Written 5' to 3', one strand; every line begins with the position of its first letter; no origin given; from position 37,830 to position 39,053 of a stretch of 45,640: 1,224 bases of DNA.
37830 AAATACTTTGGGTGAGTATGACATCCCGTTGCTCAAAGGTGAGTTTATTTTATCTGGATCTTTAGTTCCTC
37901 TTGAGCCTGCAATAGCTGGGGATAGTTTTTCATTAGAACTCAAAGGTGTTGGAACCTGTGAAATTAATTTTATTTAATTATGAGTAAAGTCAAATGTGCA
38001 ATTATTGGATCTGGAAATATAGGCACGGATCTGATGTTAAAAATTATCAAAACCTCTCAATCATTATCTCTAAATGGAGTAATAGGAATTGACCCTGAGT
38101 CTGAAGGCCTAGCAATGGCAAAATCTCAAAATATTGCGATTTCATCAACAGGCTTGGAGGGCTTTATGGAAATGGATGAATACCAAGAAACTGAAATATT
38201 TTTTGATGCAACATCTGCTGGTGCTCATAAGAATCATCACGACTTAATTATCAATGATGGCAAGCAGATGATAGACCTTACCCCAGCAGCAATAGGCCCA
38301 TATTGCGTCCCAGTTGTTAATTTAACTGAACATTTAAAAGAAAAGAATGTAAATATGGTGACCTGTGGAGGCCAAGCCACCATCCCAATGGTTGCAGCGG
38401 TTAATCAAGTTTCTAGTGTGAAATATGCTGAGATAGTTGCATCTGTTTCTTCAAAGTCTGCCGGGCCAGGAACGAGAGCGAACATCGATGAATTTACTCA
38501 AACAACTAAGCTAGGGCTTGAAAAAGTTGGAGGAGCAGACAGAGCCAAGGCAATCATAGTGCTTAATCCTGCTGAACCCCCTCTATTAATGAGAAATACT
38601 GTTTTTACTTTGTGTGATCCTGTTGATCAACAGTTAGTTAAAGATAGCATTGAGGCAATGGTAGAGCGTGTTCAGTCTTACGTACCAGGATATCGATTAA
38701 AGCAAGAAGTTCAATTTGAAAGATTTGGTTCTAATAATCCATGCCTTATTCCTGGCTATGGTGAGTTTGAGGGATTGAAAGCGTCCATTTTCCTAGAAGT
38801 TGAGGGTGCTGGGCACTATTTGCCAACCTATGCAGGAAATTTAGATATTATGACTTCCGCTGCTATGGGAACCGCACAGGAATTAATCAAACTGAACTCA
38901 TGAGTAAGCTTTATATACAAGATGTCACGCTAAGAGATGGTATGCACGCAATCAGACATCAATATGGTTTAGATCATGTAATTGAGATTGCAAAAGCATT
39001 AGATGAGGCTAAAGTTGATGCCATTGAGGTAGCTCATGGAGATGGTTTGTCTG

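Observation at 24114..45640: Very compact steroid-nucleus (9,10-seco pathway) catabolic supercluster with unusual composition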

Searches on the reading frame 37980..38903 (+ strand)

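Call 6: search_protein_families(library=ncbifam, proteins=[window:37980-38903:+], max_evalue=0.00001)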
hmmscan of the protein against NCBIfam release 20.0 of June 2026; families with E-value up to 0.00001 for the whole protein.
window:37980-38903:+ (307 aa): 2 families
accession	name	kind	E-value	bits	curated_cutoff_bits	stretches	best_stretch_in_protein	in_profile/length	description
NF006157.0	PRK08300.1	subfamily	2.8e-134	447.2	166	1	1-303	3-292/303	acetaldehyde dehydrogenase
TIGR03215.1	ac_ald_DH_ac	equivalog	1.3e-132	441.4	282.25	1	3-302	1-279/285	acetaldehyde dehydrogenase (acetylating)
